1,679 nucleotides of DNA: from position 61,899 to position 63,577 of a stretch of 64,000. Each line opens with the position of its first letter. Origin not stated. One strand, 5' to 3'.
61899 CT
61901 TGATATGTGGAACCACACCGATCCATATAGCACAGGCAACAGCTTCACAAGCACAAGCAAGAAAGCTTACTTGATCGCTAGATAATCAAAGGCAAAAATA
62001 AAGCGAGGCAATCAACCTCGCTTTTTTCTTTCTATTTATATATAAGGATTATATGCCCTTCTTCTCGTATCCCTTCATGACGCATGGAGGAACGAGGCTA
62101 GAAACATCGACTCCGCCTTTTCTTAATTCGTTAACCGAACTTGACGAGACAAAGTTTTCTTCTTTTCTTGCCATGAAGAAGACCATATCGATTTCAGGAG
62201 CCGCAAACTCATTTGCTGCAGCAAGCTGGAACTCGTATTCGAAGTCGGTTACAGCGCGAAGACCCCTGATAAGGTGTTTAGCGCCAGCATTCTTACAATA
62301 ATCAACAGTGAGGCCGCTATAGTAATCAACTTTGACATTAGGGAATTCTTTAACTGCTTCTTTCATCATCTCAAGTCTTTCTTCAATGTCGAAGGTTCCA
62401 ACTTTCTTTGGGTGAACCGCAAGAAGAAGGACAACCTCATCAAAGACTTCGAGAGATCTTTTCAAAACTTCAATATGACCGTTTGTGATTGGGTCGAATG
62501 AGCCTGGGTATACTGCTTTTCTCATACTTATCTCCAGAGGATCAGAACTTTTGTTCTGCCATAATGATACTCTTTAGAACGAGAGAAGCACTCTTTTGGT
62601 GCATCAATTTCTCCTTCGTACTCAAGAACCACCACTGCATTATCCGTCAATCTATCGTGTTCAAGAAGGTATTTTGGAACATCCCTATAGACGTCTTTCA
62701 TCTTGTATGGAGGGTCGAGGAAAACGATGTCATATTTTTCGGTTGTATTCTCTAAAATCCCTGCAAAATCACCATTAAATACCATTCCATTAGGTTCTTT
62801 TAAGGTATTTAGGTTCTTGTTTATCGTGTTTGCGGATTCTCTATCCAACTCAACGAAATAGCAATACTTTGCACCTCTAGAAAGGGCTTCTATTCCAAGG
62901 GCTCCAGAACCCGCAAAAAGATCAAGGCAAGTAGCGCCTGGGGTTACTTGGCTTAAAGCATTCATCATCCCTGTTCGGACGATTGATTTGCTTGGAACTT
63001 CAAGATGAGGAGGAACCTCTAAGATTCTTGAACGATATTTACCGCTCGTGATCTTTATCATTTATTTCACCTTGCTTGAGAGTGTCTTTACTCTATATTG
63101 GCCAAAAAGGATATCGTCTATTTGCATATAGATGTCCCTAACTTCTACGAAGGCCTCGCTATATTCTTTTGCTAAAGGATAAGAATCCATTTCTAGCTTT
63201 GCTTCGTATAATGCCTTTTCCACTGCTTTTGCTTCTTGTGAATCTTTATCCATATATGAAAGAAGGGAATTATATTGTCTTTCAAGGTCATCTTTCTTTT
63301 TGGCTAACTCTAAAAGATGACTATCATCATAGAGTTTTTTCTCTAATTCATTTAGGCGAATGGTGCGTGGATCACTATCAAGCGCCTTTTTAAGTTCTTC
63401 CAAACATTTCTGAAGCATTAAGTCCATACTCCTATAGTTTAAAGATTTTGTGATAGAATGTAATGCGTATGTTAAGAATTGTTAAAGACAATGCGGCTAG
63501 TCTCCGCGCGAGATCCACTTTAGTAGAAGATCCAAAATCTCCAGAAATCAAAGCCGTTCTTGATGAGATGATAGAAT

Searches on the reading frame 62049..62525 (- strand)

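Call 47: search_protein_families(library=pfam, proteins=[window:62049-62525:-], max_evalue=0.001)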
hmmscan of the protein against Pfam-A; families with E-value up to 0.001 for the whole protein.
window:62049-62525:- (158 aa): 2 families
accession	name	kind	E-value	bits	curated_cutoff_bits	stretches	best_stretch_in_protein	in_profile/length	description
PF01467.32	CTP_transf_like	-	4.4e-23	82.4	21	1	5-132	1-131/133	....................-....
PF08218.17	Citrate_ly_lig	-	0.00062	19.9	20.9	0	11-67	9-63/182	Citrate lyase ligase C-terminal domain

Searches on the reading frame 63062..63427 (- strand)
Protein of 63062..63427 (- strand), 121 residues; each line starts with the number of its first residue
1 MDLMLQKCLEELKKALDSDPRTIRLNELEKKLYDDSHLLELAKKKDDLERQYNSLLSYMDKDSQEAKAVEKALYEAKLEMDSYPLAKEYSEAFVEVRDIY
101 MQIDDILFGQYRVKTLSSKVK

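Call 39: find_encoding_contigs(protein=window:63062-63427:-, flank=10000, max_places=2)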
Protein window:63062-63427:- (121 aa): no gene with exactly this product is on record in the collection.
